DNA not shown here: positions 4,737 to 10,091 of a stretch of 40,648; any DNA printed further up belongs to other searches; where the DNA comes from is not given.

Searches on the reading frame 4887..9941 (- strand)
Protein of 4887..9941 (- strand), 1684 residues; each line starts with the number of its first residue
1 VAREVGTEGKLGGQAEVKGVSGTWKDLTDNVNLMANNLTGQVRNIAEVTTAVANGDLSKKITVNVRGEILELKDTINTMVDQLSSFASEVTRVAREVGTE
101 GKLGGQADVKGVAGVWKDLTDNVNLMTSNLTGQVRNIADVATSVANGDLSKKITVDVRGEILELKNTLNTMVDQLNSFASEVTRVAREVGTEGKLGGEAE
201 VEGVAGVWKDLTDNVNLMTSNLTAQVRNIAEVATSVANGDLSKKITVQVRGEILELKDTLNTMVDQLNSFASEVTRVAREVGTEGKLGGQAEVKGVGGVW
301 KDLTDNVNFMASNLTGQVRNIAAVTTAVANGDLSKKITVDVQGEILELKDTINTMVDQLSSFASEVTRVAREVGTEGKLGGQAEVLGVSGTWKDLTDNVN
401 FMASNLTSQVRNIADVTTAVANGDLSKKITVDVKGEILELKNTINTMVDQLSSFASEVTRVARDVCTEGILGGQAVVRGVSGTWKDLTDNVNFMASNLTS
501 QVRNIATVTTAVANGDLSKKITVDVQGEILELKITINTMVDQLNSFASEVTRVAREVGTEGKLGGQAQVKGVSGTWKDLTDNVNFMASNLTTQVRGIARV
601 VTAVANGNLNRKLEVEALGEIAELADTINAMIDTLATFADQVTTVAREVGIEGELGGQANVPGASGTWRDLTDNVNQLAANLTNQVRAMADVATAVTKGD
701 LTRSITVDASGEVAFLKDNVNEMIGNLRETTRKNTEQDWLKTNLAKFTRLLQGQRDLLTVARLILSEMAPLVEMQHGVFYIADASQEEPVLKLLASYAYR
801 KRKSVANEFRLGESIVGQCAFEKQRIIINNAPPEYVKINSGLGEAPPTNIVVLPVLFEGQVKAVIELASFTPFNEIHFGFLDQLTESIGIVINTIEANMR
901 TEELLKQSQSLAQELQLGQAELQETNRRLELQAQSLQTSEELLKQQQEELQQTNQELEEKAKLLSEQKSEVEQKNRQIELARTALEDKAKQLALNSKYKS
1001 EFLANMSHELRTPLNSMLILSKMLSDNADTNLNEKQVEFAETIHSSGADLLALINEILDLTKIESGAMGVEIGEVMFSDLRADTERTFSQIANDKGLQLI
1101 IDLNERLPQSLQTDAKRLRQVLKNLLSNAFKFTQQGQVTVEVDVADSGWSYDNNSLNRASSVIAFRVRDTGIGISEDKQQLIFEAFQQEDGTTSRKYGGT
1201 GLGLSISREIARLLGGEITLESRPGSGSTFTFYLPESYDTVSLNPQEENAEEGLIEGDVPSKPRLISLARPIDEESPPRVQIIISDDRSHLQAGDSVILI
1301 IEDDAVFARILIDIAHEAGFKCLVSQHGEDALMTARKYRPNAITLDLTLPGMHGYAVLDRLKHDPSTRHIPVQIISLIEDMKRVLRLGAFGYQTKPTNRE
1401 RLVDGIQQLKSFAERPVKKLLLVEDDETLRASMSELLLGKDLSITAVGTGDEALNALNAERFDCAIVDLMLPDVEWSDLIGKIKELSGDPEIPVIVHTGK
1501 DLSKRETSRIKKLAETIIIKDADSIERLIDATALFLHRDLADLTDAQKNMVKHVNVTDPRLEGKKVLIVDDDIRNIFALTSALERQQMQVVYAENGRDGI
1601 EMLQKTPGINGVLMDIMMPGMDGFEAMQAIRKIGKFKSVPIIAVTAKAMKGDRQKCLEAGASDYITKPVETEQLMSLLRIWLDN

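Call 14: search_protein_families(library=pfam, proteins=[window:4887-9941:-], max_evalue=0.0001)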
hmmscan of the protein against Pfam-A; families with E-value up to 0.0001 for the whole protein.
window:4887-9941:- (1684 aa): 9 families
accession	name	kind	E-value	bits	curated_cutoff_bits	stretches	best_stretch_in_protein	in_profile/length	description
PF00672.30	HAMP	-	3.1e-81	268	25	8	401-452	1-52/53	HAMP domain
PF18947.5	HAMP_2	-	1.1e-65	217.9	24.3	8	113-176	3-66/67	HAMP domain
PF00072.30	Response_reg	-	2.2e-60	202.1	30.2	3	1566-1678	1-110/111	Response regulator receiver domain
PF02518.31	HATPase_c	-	4.1e-31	108.1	26.4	1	1114-1236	2-109/111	Histidine kinase-, DNA gyrase B-, and HSP90-like ATPase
PF13185.12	GAF_2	-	1.8e-19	70.7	28.6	1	755-892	2-135/136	GAF domain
PF00512.31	HisKA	-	2.6e-19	69.4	26.9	1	999-1066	2-66/66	His Kinase A (phospho-acceptor) domain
PF01590.32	GAF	-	2.4e-09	38.3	22.4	1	756-892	1-133/133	GAF domain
PF12116.14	SpoIIID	-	7.2e-08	32.9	27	0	383-417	26-62/82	Stage III sporulation protein D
PF03709.21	OKR_DC_1_N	-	6.4e-05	23.6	29.3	0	1574-1645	4-70/111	Orn/Lys/Arg decarboxylase, N-terminal domain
